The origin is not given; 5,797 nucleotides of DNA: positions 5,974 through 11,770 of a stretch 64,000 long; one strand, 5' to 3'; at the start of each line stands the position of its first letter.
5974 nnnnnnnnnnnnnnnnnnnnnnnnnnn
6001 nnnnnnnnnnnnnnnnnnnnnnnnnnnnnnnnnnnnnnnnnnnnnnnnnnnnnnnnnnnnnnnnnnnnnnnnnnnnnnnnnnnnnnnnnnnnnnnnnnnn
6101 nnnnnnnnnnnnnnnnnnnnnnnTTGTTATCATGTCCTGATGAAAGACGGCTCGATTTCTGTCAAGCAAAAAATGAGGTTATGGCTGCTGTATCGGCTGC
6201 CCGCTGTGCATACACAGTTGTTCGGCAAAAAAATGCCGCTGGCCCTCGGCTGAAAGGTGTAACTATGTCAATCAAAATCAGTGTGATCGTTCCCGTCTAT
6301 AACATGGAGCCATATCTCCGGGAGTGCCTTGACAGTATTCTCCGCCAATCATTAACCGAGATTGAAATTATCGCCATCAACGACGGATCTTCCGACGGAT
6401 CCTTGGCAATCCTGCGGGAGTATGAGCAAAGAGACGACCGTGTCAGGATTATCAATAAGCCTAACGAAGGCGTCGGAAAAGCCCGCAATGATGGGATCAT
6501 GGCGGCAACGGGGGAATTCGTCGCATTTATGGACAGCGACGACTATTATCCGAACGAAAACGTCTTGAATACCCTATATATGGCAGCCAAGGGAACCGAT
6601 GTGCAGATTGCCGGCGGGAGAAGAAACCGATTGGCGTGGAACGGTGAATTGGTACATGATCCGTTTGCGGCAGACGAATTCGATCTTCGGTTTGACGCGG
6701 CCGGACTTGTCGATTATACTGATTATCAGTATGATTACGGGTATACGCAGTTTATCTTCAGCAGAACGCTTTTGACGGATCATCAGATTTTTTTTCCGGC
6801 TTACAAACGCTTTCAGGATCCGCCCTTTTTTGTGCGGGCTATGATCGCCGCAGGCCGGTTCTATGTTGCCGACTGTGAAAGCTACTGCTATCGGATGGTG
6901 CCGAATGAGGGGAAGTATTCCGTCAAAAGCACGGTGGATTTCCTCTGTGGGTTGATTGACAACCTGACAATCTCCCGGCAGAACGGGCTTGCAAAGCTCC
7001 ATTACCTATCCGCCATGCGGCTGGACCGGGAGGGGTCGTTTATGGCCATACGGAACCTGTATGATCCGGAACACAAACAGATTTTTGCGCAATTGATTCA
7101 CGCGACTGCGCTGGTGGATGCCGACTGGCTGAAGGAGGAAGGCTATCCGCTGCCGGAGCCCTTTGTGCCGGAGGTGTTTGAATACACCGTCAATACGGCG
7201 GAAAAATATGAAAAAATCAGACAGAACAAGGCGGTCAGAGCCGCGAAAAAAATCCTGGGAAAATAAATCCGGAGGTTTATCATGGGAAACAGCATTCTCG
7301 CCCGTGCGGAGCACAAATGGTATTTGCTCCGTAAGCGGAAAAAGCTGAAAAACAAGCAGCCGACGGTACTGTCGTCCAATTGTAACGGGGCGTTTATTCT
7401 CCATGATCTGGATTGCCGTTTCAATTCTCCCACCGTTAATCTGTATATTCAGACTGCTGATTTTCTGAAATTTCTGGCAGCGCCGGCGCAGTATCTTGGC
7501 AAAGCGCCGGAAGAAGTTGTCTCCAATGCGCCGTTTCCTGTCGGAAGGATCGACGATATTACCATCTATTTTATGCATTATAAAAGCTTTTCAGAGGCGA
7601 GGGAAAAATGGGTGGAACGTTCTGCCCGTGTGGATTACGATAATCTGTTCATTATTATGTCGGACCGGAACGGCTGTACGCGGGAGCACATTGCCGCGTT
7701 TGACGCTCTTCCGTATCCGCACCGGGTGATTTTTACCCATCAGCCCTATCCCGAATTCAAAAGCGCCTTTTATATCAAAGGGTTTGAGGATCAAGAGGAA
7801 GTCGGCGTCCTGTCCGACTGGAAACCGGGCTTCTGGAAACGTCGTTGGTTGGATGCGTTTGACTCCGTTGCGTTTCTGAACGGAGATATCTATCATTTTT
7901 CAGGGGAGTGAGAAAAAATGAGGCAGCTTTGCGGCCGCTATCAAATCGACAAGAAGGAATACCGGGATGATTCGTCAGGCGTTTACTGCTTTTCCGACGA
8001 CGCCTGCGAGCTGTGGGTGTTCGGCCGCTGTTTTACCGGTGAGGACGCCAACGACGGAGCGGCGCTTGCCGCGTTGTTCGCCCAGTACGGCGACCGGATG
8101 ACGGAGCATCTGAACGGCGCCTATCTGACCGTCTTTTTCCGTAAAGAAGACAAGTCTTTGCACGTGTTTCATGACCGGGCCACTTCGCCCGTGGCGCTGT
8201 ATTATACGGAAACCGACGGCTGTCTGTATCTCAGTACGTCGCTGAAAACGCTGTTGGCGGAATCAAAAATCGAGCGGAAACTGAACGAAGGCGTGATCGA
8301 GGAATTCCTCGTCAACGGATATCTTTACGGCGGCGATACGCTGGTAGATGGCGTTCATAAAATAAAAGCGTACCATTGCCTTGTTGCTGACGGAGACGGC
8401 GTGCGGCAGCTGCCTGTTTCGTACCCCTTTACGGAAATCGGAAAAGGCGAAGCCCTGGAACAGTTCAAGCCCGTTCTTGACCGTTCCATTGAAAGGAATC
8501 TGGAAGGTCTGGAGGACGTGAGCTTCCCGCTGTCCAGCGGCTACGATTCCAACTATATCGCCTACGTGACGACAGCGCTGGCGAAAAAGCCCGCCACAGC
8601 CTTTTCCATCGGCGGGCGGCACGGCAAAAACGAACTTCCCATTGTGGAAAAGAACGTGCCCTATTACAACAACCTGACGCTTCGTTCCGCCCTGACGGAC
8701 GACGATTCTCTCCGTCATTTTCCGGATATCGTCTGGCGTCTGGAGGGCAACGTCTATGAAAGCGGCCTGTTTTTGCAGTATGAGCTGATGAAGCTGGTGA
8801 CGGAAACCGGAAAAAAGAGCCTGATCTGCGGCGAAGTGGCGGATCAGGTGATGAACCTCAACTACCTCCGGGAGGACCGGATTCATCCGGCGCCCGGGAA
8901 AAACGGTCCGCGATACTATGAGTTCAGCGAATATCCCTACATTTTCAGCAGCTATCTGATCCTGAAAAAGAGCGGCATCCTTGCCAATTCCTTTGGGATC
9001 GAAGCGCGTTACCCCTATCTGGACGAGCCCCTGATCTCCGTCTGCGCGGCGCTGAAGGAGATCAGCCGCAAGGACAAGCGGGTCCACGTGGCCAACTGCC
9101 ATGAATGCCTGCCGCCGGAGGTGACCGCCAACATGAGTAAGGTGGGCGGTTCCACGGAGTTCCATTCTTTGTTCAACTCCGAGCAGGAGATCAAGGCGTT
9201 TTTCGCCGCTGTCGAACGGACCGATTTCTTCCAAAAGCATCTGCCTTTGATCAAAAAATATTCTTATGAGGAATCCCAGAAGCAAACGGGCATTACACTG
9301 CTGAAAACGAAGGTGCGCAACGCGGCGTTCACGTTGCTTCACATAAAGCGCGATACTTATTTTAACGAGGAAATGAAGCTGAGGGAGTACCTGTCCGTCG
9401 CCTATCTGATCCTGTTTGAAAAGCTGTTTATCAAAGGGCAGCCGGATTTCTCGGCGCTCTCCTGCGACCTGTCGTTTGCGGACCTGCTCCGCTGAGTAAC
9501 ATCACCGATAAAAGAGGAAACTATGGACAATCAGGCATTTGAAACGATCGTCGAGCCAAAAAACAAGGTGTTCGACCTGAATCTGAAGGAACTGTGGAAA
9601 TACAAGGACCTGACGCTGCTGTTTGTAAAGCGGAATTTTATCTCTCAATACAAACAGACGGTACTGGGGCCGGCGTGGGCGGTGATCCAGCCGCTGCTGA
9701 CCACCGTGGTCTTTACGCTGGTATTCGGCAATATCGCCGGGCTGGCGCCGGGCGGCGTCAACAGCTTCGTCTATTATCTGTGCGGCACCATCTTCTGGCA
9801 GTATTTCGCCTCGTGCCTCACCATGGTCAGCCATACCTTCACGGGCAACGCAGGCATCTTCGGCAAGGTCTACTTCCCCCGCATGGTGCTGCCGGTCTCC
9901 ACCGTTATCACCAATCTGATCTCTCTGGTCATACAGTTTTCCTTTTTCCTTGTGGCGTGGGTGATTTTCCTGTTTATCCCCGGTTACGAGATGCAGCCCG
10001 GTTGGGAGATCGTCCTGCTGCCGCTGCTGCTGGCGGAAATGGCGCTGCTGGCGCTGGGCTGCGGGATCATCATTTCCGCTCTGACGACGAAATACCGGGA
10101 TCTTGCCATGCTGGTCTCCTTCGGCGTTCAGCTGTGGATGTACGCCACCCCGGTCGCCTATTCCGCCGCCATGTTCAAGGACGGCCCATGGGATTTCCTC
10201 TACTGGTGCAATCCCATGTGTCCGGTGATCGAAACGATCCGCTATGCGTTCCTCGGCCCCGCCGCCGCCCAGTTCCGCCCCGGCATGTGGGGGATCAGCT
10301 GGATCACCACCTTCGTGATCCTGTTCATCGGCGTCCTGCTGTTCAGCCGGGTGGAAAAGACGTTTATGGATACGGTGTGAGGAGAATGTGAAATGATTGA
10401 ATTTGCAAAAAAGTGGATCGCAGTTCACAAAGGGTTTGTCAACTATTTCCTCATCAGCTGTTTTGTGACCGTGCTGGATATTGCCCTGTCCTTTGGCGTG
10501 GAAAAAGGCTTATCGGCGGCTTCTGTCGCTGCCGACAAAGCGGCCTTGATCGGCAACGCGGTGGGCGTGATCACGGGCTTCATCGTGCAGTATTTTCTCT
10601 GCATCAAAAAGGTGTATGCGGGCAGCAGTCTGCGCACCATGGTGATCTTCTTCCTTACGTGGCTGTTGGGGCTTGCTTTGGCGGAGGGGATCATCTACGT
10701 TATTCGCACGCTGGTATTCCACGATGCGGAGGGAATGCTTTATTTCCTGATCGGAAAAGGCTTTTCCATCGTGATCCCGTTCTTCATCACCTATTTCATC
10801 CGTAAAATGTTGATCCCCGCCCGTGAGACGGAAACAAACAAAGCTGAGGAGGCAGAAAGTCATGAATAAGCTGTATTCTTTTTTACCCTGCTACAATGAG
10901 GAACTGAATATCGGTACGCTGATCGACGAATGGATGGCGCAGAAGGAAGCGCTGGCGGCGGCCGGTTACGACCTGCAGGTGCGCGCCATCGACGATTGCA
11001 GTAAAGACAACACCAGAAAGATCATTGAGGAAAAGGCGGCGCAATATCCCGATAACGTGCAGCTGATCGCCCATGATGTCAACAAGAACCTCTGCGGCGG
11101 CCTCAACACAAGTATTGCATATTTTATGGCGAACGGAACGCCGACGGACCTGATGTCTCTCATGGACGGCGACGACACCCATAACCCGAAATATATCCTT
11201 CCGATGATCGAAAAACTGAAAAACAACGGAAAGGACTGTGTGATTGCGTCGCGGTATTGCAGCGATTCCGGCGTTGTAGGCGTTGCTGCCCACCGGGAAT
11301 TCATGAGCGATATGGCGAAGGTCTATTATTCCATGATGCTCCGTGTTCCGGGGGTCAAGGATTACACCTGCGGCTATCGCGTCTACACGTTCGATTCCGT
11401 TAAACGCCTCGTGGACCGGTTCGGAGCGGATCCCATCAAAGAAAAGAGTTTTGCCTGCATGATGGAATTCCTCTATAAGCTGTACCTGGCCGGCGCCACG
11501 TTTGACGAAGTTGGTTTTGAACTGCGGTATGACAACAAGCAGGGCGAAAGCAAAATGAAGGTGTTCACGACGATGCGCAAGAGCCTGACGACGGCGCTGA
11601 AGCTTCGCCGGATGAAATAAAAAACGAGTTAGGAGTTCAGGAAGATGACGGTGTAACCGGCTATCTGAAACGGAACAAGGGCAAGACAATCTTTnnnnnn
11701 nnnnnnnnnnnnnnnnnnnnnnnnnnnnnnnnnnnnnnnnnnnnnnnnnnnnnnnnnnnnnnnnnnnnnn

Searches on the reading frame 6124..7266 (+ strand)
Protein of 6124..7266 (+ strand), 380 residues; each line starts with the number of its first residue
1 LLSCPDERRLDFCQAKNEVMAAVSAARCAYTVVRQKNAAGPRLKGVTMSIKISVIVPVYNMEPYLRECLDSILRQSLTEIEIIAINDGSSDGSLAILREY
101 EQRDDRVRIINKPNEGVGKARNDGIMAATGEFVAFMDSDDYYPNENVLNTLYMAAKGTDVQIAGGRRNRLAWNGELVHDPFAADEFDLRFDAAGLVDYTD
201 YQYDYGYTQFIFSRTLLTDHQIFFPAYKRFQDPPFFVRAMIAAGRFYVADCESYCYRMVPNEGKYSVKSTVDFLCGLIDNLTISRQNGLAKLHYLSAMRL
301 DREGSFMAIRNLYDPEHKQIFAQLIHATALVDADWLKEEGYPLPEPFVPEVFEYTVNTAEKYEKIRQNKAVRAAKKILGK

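Call 64: search_protein_families(library=pfam, proteins=[window:6124-7266:+], max_evalue=0.001)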
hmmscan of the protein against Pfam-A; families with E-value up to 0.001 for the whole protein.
window:6124-7266:+ (380 aa): 3 families
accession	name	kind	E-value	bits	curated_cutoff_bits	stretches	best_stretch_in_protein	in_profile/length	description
PF00535.33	Glycos_transf_2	-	6.7e-36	124.2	23.3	1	53-168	1-116/168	Glycosyl transferase family 2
PF13641.12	Glyco_tranf_2_3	-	3.7e-14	53.7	27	1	52-201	3-155/230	Glycosyltransferase like family 2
PF10111.15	Glyco_tranf_2_2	-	6.4e-10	39.4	27.3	1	53-151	1-103/276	Glycosyltransferase like family 2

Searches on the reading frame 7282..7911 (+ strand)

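Call 64: search_protein_families(library=pfam, proteins=[window:7282-7911:+], max_evalue=0.001)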
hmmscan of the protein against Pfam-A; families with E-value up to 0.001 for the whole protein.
window:7282-7911:+ (209 aa): 1 family
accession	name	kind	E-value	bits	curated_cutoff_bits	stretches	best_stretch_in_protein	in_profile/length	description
PF08942.16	DUF1919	-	2.3e-66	223.5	25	1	10-200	6-196/196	Domain of unknown function (DUF1919)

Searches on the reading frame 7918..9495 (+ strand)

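Call 64: search_protein_families(library=pfam, proteins=[window:7918-9495:+], max_evalue=0.001)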
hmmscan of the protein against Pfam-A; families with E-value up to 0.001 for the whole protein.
window:7918-9495:+ (525 aa): 3 families
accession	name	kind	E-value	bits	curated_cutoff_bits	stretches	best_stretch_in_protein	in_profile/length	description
PF00733.27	Asn_synthase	-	2.7e-19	70.5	21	1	183-312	2-132/354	Asparagine synthase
PF13537.11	GATase_7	-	9.6e-06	26.1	25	1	44-114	52-123/123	Glutamine amidotransferase domain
PF13522.11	GATase_6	-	0.00066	20.1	27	0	44-103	67-125/130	Glutamine amidotransferase domain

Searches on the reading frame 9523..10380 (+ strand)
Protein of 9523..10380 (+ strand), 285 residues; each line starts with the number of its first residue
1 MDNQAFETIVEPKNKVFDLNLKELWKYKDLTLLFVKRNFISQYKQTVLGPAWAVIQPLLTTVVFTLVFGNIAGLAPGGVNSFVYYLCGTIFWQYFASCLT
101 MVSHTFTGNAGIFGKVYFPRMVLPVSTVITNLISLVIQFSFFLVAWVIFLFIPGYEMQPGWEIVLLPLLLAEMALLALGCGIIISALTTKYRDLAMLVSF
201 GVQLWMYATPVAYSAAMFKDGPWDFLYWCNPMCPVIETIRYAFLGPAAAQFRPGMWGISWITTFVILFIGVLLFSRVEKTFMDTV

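Call 5: search_protein_families(library=pfam, proteins=[window:9523-10380:+], max_evalue=0.01)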
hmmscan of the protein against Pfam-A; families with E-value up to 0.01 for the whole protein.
window:9523-10380:+ (285 aa): 1 family
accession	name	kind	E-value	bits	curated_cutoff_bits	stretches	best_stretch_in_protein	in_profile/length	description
PF01061.29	ABC2_membrane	-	2.2e-22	80.1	26.9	1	32-243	4-210/211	ABC-2 type transporter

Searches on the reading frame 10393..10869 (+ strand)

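Call 5: search_protein_families(library=pfam, proteins=[window:10393-10869:+], max_evalue=0.01)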
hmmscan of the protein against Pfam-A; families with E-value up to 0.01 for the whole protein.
window:10393-10869:+ (158 aa): 1 family
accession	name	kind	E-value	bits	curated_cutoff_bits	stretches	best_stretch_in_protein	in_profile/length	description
PF04138.20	GtrA_DPMS_TM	-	0.00035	21.2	26.1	1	18-140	2-115/117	GtrA/DPMS, transmembrane domain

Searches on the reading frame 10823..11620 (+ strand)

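Call 5: search_protein_families(library=pfam, proteins=[window:10823-11620:+], max_evalue=0.01)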
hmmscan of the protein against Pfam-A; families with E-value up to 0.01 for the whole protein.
window:10823-11620:+ (265 aa): 2 families
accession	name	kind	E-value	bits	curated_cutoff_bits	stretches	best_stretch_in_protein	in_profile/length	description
PF00535.33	Glycos_transf_2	-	3e-23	83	23.3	1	21-195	4-166/168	Glycosyl transferase family 2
PF13641.12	Glyco_tranf_2_3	-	0.0013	19.3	27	1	19-145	5-124/230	Glycosyltransferase like family 2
